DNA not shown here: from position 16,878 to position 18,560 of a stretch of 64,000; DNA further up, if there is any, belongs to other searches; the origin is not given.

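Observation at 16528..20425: GAF sensor kinase, tryptophanase/TPL-family lyase and stand-alone receiver encoded as one overlapping operon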

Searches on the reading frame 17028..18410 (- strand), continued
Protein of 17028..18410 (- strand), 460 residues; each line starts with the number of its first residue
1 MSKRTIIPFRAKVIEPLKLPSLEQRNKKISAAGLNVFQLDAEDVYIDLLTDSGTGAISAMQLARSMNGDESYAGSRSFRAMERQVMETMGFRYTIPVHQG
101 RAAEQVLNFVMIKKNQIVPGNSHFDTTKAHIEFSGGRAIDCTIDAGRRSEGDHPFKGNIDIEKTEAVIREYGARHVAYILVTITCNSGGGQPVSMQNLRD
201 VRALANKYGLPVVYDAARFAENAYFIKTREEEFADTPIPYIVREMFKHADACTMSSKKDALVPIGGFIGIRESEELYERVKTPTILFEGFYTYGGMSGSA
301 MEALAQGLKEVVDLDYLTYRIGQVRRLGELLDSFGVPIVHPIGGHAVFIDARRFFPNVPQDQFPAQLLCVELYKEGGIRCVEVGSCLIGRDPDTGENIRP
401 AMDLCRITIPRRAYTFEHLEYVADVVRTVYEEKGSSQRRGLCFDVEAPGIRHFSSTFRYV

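Call 16: find_encoding_contigs(protein=P0067, flank=6000, max_places=1)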
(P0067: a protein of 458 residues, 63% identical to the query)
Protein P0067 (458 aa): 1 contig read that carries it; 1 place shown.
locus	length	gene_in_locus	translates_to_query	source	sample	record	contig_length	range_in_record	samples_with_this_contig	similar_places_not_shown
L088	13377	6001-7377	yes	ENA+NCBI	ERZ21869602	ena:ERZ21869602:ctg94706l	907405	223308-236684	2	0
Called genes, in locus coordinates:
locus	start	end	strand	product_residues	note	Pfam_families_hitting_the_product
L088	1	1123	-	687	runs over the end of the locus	-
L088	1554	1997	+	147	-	-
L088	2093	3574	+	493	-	PF00089:Trypsin, PF13365:Trypsin_2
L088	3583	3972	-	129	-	PF00383:dCMP_cyt_deam_1, PF08211:dCMP_cyt_deam_2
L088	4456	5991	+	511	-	PF07690:MFS_1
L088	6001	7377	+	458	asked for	PF01212:Beta_elim_lyase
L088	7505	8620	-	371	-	PF04389:Peptidase_M28 (faint), PF05343:Peptidase_M42, PF01546:Peptidase_M20 (weak)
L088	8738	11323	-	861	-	PF20437:LonC_helical, PF13654:AAA_32, PF20436:LonB_AAA-LID, PF05362:Lon_C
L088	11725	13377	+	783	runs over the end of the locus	PF13549:ATP-grasp_5, PF13380:CoA_binding_2, PF13607:Succ_CoA_lig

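Call 26: find_encoding_contigs(protein=P0079, flank=6000, max_places=1)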
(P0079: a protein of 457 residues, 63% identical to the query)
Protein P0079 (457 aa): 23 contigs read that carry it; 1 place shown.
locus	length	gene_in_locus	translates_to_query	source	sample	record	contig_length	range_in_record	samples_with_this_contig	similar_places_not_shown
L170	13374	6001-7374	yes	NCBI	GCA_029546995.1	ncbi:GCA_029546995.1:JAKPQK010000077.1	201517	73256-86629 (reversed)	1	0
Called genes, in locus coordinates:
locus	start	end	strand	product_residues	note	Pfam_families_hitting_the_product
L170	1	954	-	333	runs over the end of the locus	PF04055:Radical_SAM, PF11946:DUF3463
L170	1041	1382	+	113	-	PF12647:RNHCP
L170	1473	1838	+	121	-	-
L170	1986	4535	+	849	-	PF20437:LonC_helical, PF13654:AAA_32, PF20436:LonB_AAA-LID, PF05362:Lon_C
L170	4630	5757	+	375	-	PF04389:Peptidase_M28 (faint), PF05343:Peptidase_M42, PF01546:Peptidase_M20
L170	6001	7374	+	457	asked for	PF01212:Beta_elim_lyase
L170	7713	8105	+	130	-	PF00383:dCMP_cyt_deam_1, PF08211:dCMP_cyt_deam_2, PF26947:CDL (weak)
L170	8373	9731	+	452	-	-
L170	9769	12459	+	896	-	-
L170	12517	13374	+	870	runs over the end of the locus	-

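Call 30: search_protein_families(library=pfam, proteins=[L010:5375-5752:+], max_evalue=1)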
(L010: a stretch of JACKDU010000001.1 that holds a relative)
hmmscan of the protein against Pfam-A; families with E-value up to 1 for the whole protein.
L010:5375-5752:+ (126 aa): 1 family
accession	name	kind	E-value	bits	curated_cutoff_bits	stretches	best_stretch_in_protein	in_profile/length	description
PF14959.11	GSAP-16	-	0.078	13.3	27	1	40-78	28-65/108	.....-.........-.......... protein C-term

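Call 39: find_encoding_contigs(protein=P0033, flank=4000, max_places=1)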
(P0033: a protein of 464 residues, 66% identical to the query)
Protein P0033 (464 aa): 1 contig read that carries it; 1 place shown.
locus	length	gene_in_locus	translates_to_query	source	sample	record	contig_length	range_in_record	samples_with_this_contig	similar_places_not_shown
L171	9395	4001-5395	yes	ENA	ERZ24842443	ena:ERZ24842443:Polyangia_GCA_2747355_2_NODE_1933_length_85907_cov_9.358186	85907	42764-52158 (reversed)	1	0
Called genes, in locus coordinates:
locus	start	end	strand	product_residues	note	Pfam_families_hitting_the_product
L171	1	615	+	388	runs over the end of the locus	PF14099:Polysacc_lyase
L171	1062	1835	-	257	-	-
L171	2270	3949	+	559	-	PF13185:GAF_2, PF01590:GAF, PF13492:GAF_3, PF02518:HATPase_c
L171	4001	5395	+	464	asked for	PF01212:Beta_elim_lyase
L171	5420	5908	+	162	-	PF00072:Response_reg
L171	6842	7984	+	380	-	PF24096:DUF7379 (weak)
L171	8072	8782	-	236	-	PF21731:TARSH_C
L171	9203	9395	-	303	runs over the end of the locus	PF00291:PALP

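Call 40: find_encoding_contigs(protein=P0029, flank=4000, max_places=1)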
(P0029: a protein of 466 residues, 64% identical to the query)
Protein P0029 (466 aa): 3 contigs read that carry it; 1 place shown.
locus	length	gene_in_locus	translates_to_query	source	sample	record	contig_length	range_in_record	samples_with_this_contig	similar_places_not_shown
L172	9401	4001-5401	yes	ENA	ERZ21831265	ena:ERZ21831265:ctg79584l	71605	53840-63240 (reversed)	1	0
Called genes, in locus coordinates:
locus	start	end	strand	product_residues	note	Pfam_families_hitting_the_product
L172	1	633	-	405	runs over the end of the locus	PF13579:Glyco_trans_4_4 (weak)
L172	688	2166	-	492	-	PF00512:HisKA, PF02518:HATPase_c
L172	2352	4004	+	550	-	PF01590:GAF, PF13185:GAF_2, PF13492:GAF_3, PF00512:HisKA (faint), PF02518:HATPase_c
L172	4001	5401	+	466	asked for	PF01212:Beta_elim_lyase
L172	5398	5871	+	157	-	PF00072:Response_reg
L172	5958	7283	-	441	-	-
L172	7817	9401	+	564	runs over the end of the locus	PF00069:Pkinase, PF07714:PK_Tyr_Ser-Thr, PF03109:ABC1 (weak), PF01163:RIO1 (weak), PF01636:APH (weak), PF00498:FHA, PF16697:Yop-YscD_cpl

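Call 41: find_encoding_contigs(protein=P0059, flank=4000, max_places=1)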
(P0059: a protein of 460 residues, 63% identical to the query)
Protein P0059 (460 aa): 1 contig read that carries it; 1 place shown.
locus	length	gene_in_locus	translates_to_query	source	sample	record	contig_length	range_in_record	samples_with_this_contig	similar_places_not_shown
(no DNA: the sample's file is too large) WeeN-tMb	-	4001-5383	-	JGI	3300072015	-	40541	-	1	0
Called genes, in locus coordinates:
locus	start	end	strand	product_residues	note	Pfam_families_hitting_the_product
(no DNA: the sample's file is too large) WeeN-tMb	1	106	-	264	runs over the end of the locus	PF01875:Memo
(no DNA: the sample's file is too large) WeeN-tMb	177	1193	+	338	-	PF04055:Radical_SAM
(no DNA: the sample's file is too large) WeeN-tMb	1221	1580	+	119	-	-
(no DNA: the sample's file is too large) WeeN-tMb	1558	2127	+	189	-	PF13302:Acetyltransf_3, PF00583:Acetyltransf_1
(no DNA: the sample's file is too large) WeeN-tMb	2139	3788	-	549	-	PF05140:ResB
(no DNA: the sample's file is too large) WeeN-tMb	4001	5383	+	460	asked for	PF01212:Beta_elim_lyase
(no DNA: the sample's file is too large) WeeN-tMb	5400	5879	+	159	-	PF01613:Flavin_Reduct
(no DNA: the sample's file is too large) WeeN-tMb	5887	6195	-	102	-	-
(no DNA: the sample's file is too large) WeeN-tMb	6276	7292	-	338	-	PF00586:AIRS, PF02769:AIRS_C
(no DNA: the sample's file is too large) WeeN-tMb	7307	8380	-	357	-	PF01924:HypD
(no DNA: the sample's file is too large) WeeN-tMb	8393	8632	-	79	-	PF01455:HupF_HypC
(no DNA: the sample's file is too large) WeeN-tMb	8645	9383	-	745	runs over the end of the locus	PF00708:Acylphosphatase, PF07503:zf-HYPF, PF01300:Sua5_yciO_yrdC, PF17788:HypF_C, PF22521:HypF_C_2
